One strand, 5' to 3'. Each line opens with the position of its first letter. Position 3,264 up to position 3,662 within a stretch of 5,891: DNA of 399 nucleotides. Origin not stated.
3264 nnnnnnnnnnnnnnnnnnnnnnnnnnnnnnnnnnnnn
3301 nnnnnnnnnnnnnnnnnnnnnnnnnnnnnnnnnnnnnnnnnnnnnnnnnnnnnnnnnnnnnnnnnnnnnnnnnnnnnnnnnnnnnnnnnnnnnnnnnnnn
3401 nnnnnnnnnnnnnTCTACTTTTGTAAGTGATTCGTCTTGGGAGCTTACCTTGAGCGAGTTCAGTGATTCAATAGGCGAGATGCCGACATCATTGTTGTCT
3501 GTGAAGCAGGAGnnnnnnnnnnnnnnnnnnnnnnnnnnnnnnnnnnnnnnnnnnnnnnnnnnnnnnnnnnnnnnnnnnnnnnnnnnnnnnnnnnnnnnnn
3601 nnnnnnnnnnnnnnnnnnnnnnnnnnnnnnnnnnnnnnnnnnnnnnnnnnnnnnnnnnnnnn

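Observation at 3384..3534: Divergent control region between the cargo and the replication primer promoter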

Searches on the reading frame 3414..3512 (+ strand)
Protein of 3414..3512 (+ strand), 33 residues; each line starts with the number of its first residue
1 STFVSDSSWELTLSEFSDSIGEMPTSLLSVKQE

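Call 55: search_dna_similar(query=window:3414-3512:+, collection=plasmids, mode=protein, max_evalue=10, max_rows=40, rows=spread)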
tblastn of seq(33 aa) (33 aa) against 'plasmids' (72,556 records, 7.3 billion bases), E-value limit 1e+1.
Records with a match: 22; places in all: 22; records where one place covers at least 80% of the query: 19.
Best place of each record, by identity: >=99% 9; 60-80% 13.
By first word of the organism name: Escherichia 17; Salmonella 4; Klebsiella 1.
By predicted mobility (MOB-suite, as given by PLSDB): mobilizable 21; conjugative 1.
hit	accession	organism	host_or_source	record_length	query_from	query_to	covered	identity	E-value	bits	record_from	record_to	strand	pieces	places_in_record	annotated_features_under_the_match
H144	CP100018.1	Escherichia coli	cell culture,gut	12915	1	33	100%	100.0%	3e-12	64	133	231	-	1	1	none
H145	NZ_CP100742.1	Salmonella enterica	Homo sapiens,stool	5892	1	33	100%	100.0%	3e-12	64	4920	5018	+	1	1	none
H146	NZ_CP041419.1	Escherichia coli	goat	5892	1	33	100%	100.0%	3e-12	64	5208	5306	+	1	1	none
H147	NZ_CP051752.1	Escherichia coli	Homo sapiens,whole organism,rectal swab ...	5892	1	33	100%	100.0%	3e-12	64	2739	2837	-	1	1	none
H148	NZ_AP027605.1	Escherichia coli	-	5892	1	33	100%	100.0%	3e-12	64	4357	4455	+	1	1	none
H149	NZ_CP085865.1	Klebsiella pneumoniae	whole organism,environmental swab ...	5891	1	33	100%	100.0%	3e-12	64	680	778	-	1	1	none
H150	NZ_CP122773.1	Escherichia coli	Sus scrofa,feces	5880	1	33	100%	100.0%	3e-12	64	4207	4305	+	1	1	none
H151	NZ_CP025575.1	Escherichia coli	Homo sapiens,Bacterial isolate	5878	1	33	100%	100.0%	3e-12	64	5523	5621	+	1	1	none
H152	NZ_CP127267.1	Escherichia coli TW14425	Homo sapiens,stool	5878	1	33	100%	100.0%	3e-12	64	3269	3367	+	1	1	none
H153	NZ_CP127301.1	Escherichia coli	Gallus gallus domesticus,Cell ...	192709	3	33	94%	74.2%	4e-5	44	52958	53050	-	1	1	none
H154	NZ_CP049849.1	Escherichia coli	Homo sapiens,Biopsy of human bladder ...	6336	3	33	94%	74.2%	4e-5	44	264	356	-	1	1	none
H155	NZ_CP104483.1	Salmonella enterica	Homo sapiens,Single Cell,Poultry Meat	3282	3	33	94%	74.2%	4e-5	44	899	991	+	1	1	none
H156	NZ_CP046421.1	Escherichia coli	swine,whole organism,liver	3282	3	33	94%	74.2%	4e-5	44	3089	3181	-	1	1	none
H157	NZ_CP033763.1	Escherichia coli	Homo sapiens,Peripheral blood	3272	3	33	94%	74.2%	4e-5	44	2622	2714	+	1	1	none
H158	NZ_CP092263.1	Salmonella enterica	broiler chickens,mixed culture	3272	3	33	94%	74.2%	4e-5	44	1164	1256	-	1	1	none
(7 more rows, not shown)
